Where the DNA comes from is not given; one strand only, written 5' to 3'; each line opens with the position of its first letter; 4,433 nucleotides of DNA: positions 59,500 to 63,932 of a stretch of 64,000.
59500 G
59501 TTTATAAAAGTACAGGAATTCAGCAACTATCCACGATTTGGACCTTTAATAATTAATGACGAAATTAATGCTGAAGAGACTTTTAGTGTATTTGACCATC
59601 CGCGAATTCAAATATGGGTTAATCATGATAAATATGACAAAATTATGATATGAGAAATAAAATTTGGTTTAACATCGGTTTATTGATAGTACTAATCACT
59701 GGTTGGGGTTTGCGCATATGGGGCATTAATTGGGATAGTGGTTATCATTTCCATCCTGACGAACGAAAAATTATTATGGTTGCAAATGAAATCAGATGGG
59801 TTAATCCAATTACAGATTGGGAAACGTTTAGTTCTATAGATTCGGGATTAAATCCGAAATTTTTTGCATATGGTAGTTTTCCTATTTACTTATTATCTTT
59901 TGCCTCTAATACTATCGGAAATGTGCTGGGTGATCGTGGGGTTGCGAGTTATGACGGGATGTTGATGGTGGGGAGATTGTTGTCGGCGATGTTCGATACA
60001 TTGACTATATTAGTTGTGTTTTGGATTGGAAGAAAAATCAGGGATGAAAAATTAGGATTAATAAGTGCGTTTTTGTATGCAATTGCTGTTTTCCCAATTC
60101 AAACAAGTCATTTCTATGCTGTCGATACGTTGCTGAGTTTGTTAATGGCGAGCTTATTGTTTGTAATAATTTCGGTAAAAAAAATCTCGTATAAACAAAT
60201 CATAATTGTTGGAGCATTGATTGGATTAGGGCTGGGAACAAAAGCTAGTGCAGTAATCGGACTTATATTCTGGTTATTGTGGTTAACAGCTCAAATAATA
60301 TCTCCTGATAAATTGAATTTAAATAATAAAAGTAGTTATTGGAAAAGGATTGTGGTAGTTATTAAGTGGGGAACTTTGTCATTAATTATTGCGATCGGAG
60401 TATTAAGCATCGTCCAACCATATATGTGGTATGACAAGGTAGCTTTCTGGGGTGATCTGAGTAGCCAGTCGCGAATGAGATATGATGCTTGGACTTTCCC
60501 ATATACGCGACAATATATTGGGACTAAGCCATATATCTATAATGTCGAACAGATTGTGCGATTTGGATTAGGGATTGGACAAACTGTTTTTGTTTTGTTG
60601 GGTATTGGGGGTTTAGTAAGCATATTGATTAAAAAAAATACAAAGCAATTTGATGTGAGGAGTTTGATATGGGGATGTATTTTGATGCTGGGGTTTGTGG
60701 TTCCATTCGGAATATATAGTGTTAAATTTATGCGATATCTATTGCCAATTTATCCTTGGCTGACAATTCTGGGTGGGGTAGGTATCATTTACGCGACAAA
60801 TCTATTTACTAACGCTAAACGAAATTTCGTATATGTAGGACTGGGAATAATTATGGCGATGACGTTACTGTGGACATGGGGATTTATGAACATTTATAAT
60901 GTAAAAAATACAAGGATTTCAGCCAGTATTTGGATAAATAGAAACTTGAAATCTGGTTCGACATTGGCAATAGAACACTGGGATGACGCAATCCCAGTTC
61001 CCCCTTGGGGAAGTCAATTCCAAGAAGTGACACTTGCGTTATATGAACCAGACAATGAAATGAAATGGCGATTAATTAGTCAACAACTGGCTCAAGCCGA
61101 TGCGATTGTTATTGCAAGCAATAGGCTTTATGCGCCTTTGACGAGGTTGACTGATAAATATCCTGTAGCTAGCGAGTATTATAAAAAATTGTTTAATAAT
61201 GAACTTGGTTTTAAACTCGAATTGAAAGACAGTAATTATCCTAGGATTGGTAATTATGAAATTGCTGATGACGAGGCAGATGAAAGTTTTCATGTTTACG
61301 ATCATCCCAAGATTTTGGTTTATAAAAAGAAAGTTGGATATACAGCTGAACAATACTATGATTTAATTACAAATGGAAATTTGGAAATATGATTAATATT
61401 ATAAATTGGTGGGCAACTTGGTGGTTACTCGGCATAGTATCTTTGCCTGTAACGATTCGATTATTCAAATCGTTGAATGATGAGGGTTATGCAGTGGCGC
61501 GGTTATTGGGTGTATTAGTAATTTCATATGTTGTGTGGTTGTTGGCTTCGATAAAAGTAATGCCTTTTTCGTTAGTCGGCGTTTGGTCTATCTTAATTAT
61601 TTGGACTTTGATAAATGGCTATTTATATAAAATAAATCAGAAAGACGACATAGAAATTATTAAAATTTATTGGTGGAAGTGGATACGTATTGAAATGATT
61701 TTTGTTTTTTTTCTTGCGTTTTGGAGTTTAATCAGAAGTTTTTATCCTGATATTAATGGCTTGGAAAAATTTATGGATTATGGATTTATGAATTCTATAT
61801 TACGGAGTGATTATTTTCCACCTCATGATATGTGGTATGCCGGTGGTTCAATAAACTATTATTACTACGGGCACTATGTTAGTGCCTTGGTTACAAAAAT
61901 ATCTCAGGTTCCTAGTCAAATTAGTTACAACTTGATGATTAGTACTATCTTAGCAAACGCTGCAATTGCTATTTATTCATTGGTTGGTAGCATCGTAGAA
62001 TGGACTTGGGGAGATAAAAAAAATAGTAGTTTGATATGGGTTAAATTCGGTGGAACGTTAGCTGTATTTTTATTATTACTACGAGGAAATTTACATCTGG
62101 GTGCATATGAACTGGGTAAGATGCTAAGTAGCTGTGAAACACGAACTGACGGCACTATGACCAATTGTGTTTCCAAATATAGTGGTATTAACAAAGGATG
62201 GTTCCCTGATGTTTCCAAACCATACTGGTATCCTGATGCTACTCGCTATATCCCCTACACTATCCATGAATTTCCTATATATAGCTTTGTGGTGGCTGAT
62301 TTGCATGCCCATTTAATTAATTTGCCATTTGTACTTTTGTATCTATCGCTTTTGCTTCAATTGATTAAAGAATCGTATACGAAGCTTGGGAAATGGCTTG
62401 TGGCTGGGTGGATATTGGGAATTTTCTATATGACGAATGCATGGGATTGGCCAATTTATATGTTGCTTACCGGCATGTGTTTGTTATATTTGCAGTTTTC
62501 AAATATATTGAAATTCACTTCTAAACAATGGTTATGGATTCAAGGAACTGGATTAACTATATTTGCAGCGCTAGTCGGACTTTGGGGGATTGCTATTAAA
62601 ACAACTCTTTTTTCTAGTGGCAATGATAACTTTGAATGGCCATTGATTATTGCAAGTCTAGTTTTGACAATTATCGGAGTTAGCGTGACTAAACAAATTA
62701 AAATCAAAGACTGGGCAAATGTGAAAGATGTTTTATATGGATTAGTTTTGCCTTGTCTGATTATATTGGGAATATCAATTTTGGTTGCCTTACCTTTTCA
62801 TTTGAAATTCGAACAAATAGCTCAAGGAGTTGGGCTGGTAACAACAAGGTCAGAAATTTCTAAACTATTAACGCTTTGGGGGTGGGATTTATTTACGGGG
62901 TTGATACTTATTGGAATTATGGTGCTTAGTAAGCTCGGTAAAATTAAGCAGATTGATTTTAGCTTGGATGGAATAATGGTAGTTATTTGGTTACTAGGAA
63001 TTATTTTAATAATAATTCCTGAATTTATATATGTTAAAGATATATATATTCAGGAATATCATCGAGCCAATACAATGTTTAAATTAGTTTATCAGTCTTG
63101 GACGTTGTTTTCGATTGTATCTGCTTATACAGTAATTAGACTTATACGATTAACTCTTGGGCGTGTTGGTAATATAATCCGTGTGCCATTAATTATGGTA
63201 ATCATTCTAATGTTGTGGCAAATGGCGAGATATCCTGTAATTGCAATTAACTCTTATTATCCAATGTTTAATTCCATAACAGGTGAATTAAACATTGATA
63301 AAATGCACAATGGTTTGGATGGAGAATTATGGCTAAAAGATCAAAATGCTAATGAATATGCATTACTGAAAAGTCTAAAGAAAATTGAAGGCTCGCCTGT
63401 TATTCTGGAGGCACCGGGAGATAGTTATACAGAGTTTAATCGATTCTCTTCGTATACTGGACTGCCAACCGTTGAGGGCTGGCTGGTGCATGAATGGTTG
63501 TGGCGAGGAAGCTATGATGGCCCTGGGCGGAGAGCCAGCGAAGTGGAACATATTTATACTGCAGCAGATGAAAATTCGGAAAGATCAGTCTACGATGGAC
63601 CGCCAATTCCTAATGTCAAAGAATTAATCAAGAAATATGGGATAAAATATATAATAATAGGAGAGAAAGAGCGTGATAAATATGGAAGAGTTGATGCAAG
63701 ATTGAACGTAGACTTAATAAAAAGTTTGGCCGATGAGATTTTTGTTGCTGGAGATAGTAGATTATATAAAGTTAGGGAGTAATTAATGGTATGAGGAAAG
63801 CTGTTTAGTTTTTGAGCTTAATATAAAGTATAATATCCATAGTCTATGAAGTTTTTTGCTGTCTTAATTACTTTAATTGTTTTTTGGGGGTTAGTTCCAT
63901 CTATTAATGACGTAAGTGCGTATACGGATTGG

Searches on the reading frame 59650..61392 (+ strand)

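Call 55: search_protein_families(library=pfam, proteins=[window:59650-61392:+], max_evalue=0.00001)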
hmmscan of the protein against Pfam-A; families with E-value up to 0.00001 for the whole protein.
window:59650-61392:+ (580 aa): 1 family
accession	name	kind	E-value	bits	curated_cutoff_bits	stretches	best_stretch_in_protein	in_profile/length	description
PF13231.12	PMT_2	-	2.1e-08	35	26.1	1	107-214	23-131/160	Dolichyl-phosphate-mannose-protein mannosyltransferase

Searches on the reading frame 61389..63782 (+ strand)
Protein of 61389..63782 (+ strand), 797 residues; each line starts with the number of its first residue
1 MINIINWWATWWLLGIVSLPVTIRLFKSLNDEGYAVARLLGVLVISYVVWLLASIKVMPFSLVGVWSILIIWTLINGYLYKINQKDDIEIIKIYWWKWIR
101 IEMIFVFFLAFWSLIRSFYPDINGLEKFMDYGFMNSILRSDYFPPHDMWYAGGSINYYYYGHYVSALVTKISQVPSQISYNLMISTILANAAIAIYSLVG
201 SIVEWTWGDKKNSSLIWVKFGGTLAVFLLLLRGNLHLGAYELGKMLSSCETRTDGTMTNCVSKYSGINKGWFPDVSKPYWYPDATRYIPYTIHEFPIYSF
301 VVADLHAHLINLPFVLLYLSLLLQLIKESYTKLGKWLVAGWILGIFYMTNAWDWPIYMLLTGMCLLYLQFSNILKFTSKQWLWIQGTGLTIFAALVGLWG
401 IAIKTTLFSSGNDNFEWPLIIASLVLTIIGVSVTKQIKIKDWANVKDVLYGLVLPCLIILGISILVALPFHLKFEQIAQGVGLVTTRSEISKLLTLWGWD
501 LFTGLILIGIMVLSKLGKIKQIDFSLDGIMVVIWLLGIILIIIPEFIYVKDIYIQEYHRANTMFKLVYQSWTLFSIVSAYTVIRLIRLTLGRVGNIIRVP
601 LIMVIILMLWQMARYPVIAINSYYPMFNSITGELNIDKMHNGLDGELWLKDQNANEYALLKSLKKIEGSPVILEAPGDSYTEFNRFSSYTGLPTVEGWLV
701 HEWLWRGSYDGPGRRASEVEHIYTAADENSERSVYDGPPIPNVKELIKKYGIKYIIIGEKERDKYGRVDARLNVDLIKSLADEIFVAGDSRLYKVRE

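Call 56: search_protein_families(library=pfam, proteins=[window:61389-63782:+], max_evalue=0.00001)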
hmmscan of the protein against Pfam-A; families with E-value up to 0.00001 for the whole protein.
window:61389-63782:+ (797 aa): 1 family
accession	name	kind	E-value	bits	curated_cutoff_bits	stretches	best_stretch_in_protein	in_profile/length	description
PF10060.15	DUF2298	-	3.3e-102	343.4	27.8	2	44-514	1-389/488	Uncharacterized membrane protein (DUF2298)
